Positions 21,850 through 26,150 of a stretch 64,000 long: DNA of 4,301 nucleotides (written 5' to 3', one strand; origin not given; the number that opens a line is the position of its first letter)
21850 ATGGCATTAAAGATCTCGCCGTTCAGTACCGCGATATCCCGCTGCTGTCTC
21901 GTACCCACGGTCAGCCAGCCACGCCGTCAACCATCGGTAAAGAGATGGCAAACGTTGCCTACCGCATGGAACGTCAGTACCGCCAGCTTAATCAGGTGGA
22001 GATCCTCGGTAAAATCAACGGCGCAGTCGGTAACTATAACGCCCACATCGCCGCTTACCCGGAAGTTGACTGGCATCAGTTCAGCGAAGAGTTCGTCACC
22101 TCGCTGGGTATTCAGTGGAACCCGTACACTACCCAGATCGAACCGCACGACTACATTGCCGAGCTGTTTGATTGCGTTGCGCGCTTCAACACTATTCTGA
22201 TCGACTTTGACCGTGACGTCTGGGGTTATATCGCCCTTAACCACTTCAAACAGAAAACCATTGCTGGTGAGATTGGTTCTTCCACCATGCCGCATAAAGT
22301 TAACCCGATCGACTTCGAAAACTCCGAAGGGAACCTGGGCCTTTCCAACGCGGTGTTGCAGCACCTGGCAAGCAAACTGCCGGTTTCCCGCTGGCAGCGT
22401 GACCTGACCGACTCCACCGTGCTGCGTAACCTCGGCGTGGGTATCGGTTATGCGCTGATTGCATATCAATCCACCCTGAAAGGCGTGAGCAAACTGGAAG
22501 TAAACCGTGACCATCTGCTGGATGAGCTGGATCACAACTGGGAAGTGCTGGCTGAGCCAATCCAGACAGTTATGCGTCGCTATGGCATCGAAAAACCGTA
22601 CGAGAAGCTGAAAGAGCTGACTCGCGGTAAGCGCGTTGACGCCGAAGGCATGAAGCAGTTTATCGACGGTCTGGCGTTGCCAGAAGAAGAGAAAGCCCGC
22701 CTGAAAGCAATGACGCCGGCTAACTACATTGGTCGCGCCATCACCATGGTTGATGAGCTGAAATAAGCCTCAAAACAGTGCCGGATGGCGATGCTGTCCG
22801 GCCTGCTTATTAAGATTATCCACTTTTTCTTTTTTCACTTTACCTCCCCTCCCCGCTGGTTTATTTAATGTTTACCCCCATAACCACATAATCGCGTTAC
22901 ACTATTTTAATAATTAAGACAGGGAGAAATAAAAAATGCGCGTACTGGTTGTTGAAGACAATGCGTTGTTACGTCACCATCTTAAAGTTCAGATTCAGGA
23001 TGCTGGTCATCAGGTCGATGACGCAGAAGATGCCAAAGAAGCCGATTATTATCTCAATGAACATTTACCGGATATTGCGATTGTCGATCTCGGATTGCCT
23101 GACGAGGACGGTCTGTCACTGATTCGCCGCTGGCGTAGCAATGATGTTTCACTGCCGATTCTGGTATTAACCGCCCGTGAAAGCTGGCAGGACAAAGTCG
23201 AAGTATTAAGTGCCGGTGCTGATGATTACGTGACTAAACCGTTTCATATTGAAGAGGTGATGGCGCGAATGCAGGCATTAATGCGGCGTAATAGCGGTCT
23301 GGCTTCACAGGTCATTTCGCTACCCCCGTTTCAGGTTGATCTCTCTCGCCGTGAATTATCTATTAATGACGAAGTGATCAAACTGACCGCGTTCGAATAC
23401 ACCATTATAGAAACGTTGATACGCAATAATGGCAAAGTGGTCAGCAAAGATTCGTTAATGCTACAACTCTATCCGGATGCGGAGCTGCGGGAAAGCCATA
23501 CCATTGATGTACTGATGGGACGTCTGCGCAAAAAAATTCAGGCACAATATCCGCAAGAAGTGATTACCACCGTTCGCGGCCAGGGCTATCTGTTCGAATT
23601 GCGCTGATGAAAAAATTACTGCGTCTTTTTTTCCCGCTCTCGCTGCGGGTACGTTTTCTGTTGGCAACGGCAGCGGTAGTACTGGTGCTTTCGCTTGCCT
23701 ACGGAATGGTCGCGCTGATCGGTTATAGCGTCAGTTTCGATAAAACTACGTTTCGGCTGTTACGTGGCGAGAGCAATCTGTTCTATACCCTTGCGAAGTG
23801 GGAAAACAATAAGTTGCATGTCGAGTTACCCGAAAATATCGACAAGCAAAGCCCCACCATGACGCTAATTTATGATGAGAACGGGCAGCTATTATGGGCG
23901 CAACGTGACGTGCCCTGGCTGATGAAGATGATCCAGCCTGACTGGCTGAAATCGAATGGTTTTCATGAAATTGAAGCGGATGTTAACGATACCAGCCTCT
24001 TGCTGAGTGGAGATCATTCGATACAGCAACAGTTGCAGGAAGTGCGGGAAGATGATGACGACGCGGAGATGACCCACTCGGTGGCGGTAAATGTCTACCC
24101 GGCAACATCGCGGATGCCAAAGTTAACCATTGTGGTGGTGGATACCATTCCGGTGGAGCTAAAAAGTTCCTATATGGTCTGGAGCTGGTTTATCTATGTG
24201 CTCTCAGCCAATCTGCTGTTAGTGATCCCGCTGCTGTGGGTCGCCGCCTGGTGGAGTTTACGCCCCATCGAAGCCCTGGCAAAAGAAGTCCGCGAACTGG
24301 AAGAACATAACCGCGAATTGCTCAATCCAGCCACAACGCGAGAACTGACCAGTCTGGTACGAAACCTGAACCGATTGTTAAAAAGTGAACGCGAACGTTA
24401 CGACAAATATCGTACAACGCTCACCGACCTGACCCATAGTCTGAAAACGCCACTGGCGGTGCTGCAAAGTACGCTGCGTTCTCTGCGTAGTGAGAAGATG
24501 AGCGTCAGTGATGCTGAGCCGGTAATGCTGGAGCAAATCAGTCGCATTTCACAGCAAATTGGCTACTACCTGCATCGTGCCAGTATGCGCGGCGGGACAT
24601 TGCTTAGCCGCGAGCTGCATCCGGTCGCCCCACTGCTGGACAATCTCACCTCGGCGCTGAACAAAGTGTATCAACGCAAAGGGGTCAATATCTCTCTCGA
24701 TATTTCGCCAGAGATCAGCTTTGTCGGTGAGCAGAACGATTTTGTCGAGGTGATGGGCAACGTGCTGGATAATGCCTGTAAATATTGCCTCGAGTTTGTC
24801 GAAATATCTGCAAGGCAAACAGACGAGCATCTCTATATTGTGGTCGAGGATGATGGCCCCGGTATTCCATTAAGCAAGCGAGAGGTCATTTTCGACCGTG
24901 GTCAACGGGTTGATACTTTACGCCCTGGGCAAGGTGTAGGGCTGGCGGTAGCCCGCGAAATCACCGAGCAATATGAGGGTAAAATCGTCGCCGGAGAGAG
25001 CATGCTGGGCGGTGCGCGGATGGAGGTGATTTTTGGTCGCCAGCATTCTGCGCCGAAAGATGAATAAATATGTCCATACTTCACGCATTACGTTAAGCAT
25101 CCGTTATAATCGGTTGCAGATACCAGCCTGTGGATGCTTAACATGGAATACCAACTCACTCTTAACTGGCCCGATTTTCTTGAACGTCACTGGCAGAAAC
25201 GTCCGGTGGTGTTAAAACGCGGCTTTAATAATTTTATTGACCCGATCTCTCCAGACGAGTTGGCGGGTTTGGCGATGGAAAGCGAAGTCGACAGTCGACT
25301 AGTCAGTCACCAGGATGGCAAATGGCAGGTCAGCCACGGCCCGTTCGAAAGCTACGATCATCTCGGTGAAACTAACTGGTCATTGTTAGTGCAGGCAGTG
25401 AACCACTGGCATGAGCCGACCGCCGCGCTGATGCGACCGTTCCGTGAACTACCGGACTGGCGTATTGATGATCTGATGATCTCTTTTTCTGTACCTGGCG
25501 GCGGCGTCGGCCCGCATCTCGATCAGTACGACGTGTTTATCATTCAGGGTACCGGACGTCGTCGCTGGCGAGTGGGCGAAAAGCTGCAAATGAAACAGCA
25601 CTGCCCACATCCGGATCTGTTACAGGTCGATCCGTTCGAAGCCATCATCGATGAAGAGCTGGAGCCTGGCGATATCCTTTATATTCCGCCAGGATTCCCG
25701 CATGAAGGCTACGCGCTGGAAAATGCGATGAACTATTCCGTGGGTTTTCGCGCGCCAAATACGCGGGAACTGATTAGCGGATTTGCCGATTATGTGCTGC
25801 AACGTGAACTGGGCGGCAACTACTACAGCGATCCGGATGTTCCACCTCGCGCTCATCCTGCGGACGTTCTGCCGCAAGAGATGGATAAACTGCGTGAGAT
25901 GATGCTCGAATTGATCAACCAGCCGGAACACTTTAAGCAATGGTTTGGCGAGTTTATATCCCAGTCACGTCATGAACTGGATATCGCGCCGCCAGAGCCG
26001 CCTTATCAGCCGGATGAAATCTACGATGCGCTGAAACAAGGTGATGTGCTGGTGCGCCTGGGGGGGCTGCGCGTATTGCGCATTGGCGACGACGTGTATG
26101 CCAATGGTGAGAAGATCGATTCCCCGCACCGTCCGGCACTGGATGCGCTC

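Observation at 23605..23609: Overlapping stop/start junctions in several operons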

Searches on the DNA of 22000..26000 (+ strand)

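Call 3: search_dna_similar(query=window:22000-26000:+, collection=ecoli_genomes, mode=near, max_rows=8)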
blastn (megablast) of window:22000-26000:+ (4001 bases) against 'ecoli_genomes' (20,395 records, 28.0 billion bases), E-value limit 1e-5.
Records with a match: 5427; places in all: 6032; records where one place covers at least 80% of the query: 4827.
Genomes with a match: 5425 of 5426; with a place that covers at least 80% of the query: 4825. Places per genome that has any: lowest 1, median 1, highest 4. On chromosomes: 6020 places; on plasmids: 12.
Best place of each record, by identity: >=99% 131; 95-99% 5296.
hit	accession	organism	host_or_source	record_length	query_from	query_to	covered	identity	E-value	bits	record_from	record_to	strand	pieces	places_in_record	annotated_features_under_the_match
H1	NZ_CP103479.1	Escherichia coli strain 4621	Homo sapiens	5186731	3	4001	100%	99.3%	0e+0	7236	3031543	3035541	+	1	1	phoQ: two-component system sensor histidine kinase PhoQ | roxA: [50S ribosomal protein L16]-arginine 3-hydroxylase | purB: adenylosuccinate lyase | phoP: two-component system response regulator PhoP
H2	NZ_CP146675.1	Escherichia coli strain MS 69-1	Homo sapiens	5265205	3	4001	100%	99.3%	0e+0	7236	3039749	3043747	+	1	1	phoQ: two-component system sensor histidine kinase PhoQ | roxA: [50S ribosomal protein L16]-arginine 3-hydroxylase | purB: adenylosuccinate lyase | phoP: two-component system response regulator PhoP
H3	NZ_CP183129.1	Escherichia coli strain 755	Homo sapiens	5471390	3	4001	100%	99.3%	0e+0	7236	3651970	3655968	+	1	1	phoQ: two-component system sensor histidine kinase PhoQ | roxA: [50S ribosomal protein L16]-arginine 3-hydroxylase | purB: adenylosuccinate lyase | phoP: two-component system response regulator PhoP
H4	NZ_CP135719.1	Escherichia coli strain TUM1226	missing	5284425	6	4001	100%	99.3%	0e+0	7236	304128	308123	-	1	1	phoQ: two-component system sensor histidine kinase PhoQ | roxA: [50S ribosomal protein L16]-arginine 3-hydroxylase | purB: adenylosuccinate lyase | phoP: two-component system response regulator PhoP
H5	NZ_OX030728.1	Escherichia coli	Homo sapiens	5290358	6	4001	100%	99.3%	0e+0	7236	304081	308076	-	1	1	phoQ: two-component system sensor histidine kinase PhoQ | roxA: [50S ribosomal protein L16]-arginine 3-hydroxylase | purB: adenylosuccinate lyase | phoP: two-component system response regulator PhoP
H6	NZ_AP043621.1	Escherichia coli strain AST215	Homo sapiens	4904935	1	4001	100%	99.2%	0e+0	7212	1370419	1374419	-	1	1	phoQ: two-component system sensor histidine kinase PhoQ | roxA: [50S ribosomal protein L16]-arginine 3-hydroxylase | purB: adenylosuccinate lyase | phoP: two-component system response regulator PhoP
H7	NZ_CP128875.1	Escherichia coli strain TUM14771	Homo sapiens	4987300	6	4001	100%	99.3%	0e+0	7230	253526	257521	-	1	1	phoQ: two-component system sensor histidine kinase PhoQ | roxA: [50S ribosomal protein L16]-arginine 3-hydroxylase | purB: adenylosuccinate lyase | phoP: two-component system response regulator PhoP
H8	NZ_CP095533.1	Escherichia coli strain GN02461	Homo sapiens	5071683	6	4001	100%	99.3%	0e+0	7230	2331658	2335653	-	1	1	phoQ: two-component system sensor histidine kinase PhoQ | roxA: [50S ribosomal protein L16]-arginine 3-hydroxylase | purB: adenylosuccinate lyase | phoP: two-component system response regulator PhoP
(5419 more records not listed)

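Call 4: get_annotated_region(hit=H1, flank=20000)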
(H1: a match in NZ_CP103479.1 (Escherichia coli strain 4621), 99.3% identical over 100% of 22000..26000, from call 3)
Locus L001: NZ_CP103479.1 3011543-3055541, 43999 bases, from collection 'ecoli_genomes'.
description: Escherichia coli strain 4621 chromosome, complete genome
organism: Escherichia coli strain 4621 (NCBI taxid 562)
replicon: chromosome; assembly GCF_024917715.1
host: Homo sapiens; source: blood; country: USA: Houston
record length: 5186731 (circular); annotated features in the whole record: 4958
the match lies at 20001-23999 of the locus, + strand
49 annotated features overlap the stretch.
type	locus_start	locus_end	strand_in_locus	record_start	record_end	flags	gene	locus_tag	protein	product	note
CDS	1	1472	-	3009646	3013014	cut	ypjA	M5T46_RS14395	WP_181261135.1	adhesin-like autotransporter YpjA/EhaD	-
CDS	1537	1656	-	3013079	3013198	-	-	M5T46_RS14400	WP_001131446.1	hypothetical protein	-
CDS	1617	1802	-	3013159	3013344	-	ymgJ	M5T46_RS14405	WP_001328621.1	protein YmgJ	-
CDS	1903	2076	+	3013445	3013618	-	-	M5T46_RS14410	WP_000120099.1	hypothetical protein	-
CDS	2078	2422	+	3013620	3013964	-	ymgG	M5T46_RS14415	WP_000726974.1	YMGG-like glycine zipper-containing protein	-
CDS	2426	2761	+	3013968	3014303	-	ymgD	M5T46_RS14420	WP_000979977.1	YmgD family protein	-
CDS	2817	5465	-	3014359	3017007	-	-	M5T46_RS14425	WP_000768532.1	ECIAI39_1904 family autotransporter adhesin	-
CDS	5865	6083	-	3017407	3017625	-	ymgF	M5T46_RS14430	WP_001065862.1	cell division-associated protein YmgF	-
CDS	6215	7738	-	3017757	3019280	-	pdeG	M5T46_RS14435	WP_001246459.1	EAL domain-containing protein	-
CDS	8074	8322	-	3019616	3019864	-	ymgC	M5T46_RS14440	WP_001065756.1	protein YmgC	-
CDS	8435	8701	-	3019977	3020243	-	ariR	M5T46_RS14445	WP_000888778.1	biofilm/acid-resistance regulator AriR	-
CDS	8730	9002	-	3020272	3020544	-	ymgA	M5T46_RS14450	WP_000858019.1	hypothetical protein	-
CDS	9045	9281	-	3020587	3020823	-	ycgZ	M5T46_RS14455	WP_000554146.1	regulatory protein YcgZ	-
CDS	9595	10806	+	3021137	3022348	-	bluF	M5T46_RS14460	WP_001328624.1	blue light-responsive regulator BluF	-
CDS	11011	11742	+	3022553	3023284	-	bluR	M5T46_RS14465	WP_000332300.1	DNA-binding transcriptional repressor BluR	-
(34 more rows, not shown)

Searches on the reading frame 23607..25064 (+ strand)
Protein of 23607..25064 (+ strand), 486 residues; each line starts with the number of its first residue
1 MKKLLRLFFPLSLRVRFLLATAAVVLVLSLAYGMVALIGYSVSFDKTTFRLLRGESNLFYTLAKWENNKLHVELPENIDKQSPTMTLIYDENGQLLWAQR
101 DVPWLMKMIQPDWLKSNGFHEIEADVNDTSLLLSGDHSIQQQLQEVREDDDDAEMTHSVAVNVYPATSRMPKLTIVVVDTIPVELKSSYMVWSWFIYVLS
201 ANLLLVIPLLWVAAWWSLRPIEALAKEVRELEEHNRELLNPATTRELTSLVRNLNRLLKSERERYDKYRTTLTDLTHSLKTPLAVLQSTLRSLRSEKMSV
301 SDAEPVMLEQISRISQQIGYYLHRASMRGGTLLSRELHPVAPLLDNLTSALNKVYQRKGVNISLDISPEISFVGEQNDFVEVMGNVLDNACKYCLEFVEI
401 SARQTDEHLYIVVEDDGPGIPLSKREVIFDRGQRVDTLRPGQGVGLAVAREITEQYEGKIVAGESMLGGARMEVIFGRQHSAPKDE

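Call 34: find_related_loci(query=window:23607-25064:+, collection=genome_contigs, flank=10000)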
Query window:23607-25064:+ (486 aa) in genome_contigs; peptide patterns used: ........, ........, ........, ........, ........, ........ (x = any residue, [..] = any of these).
144 stretches matched a pattern; 129 encode a relative of the query (tblastn E <= 1e-3); the best 80 are kept; 80 distinct loci.
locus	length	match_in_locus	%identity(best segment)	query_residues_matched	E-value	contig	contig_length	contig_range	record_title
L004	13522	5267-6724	98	1-486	0e+0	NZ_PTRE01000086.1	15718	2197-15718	Escherichia sp. MOD1-EC7003 MOD1-EC7003_86_length_15718_cov_111, whole genome shotgun sequence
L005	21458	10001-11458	95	1-486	0e+0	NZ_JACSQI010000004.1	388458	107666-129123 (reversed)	Escherichia whittamii strain Sa2BVA5 NODE_4_length_388458_cov_7.964772, whole genome shotgun sequence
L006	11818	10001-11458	95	1-486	0e+0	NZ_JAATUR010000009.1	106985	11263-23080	Escherichia coli strain SCPM-O-B-8794 9length=106985, whole genome shotgun sequence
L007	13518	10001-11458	95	1-486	0e+0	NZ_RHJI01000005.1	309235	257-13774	Escherichia sp. E1V33 1V33_5_consensus, whole genome shotgun sequence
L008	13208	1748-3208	90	1-486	0e+0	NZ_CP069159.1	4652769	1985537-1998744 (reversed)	Citrobacter sp. R56 chromosome, complete genome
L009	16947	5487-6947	89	1-486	0e+0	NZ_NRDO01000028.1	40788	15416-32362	Citrobacter sp. NCU1 contig_28, whole genome shotgun sequence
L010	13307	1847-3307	89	1-486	0e+0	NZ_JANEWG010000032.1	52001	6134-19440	Citrobacter sp. Awk 4 510132-22-32, whole genome shotgun sequence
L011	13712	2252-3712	88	1-486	0e+0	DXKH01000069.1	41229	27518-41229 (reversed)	MAG TPA_asm: Citrobacter sp. isolate HRGM_Genome_0066 HRGM_Genome_0066_69, whole genome shotgun sequence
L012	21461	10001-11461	88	1-486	0e+0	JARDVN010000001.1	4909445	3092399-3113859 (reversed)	Citrobacter amalonaticus strain AUH_CA_2023_1 contig_2, whole genome shotgun sequence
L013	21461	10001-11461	87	1-486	0e+0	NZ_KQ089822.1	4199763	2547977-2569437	Citrobacter sp. MGH106 aetzL-supercont1.1, whole genome shotgun sequence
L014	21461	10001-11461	88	1-486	0e+0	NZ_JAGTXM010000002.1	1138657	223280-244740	Citrobacter amalonaticus strain ku-bf3 scaffold_1, whole genome shotgun sequence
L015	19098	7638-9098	88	1-486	0e+0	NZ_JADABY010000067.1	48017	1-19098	Citrobacter sp. Res13-Sevr-PEB04-36 seq_tig67, whole genome shotgun sequence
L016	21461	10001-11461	87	1-486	0e+0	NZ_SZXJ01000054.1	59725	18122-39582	Citrobacter sp. wls619 contig298, whole genome shotgun sequence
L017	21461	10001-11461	87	1-486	0e+0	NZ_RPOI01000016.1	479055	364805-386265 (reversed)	Citrobacter youngae strain CCUG 30791 citrobacter_youngae_CCUG30791T_0000016, whole genome shotgun sequence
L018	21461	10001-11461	87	1-486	0e+0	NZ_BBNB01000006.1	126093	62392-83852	Citrobacter sedlakii NBRC 105722, whole genome shotgun sequence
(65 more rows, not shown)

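Call 57: find_homologous_proteins(query=window:23607-25064:+, max_evalue=1e-40)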
Query window:23607-25064:+ (486 aa): 1210 proteins with E <= 1e-40 among 8000 candidates; the best 120 are listed.
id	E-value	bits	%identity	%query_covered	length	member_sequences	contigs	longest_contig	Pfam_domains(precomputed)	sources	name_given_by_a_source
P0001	0.0e+0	1304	100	82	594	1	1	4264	PF26769.1,PF08918.17,PF02518.32,PF00512.32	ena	-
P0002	0.0e+0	1077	100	100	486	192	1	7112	PF26769.1,PF08918.17,PF02518.32,PF00512.32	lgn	-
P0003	0.0e+0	1075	100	100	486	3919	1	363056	PF26769.1,PF08918.17,PF02518.32,PF00512.32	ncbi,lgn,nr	ncbi:two-component system sensor histidine kinase PhoQ [Escherichia coli]|nr:two-component system se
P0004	0.0e+0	1056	100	99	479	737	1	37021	PF26769.1,PF08918.17,PF02518.32,PF00512.32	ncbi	ncbi:TPA: two-component system sensor histidine kinase PhoQ, partial [Escherichia coli]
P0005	0.0e+0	1053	98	99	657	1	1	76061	PF26769.1,PF08918.17,PF02518.32,PF00512.32,PF00072.31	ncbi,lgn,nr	ncbi:TPA: two-component system sensor histidine kinase PhoQ [Shigella flexneri]|nr:two-component sys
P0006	0.0e+0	1026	100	95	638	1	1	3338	PF26769.1,PF08918.17,PF02518.32,PF00512.32,PF00072.31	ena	-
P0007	1.5e-291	985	92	99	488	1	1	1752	PF26769.1,PF08918.17,PF02518.32,PF00512.32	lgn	-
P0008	4.7e-291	983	94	100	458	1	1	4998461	PF08918.17,PF02518.32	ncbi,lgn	-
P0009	6.5e-291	983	94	100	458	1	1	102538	PF26769.1,PF08918.17,PF02518.32,PF00512.32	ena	-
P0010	1.2e-289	979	94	100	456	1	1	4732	PF26769.1,PF08918.17,PF02518.32,PF00512.32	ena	-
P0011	1.5e-289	978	94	100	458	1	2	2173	PF26769.1,PF08918.17,PF02518.32,PF00512.32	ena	-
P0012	1.0e-288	976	88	100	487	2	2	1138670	PF26769.1,PF08918.17,PF02518.32,PF00512.32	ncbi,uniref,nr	ncbi:two-component system sensor histidine kinase PhoQ [Citrobacter sp. ku-bf4]|uniref:two-component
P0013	1.5e-288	975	89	100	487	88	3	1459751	PF00672.31,PF26769.1,PF08918.17,PF02518.32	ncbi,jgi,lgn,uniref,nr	ncbi:two-component system sensor histidine kinase PhoQ [Citrobacter farmeri]|uniref:two-component sy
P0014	1.5e-285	965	99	90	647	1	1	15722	PF26769.1,PF08918.17,PF02518.32,PF00486.35,PF00512.32,PF00072.31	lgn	-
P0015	4.6e-285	964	93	100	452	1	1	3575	PF26769.1,PF08918.17,PF02518.32,PF00512.32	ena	-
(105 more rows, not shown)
